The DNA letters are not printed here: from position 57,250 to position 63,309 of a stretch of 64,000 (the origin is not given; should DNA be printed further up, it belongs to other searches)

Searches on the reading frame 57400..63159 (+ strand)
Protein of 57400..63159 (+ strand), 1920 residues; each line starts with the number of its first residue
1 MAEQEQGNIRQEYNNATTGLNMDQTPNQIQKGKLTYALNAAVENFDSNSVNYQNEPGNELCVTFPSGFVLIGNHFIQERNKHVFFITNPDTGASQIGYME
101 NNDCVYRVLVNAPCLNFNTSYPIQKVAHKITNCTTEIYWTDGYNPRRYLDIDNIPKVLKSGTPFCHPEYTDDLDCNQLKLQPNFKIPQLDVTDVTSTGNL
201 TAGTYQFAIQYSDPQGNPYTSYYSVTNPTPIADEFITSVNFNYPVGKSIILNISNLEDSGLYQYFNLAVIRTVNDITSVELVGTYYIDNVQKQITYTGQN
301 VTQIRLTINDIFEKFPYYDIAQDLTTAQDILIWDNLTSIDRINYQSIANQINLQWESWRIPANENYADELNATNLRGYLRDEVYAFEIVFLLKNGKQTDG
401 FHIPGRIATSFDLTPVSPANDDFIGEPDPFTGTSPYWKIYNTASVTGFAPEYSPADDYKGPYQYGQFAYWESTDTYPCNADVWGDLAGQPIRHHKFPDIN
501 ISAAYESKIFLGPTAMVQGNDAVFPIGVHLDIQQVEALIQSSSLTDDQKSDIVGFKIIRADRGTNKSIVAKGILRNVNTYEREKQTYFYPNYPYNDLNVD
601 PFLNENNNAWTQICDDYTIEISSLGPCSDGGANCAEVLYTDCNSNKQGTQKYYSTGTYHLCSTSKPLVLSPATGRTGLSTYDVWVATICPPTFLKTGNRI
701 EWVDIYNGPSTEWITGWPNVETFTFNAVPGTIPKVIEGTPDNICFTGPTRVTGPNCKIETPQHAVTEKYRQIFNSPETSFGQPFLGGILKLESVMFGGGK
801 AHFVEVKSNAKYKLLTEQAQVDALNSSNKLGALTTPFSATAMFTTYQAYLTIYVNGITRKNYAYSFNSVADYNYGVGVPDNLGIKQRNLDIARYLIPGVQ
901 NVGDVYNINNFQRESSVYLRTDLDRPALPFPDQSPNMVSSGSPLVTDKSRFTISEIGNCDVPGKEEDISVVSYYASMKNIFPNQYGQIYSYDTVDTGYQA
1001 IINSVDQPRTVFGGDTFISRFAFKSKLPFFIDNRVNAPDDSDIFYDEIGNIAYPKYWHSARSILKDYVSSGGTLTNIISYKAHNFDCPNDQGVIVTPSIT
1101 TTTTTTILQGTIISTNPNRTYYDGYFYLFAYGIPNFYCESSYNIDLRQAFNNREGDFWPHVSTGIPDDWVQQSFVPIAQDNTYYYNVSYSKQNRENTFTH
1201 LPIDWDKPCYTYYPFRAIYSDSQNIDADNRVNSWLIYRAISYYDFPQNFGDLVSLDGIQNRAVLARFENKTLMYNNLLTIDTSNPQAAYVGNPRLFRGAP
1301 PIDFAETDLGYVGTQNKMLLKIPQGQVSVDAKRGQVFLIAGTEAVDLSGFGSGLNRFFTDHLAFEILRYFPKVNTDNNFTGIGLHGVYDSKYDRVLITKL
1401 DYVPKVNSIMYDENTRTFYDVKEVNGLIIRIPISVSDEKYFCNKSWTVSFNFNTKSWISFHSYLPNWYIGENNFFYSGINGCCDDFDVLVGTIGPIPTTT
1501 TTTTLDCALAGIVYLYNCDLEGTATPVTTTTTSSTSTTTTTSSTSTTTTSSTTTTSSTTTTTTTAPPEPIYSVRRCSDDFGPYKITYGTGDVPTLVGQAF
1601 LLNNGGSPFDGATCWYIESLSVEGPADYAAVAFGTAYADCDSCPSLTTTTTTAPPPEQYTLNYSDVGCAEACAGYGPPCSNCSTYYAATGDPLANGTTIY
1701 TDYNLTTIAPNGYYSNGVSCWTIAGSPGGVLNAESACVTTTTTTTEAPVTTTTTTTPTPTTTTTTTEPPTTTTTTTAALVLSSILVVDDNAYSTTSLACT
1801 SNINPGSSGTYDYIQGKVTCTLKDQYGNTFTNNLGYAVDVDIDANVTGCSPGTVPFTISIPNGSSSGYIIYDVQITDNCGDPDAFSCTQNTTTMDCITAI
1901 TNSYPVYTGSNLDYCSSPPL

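Call 23: search_protein_families(library=phrogs, proteins=[window:57400-63159:+], max_evalue=0.00001)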
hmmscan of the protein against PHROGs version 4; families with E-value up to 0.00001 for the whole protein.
window:57400-63159:+ (1920 aa): 2 families
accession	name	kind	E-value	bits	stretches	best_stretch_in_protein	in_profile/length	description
phrog_37948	-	head and packaging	4.5e-103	346.6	4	848-1425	1191-1754/2289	virion structural protein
phrog_15100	-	head and packaging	1.8e-25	89.5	1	19-408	12-417/1783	virion structural protein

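Call 29: search_solved_structures(query=window:57400-63159:+, max_evalue=0.01)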
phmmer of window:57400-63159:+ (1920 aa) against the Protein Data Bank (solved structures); distinct sequences matched with E-value up to 0.01: 0.
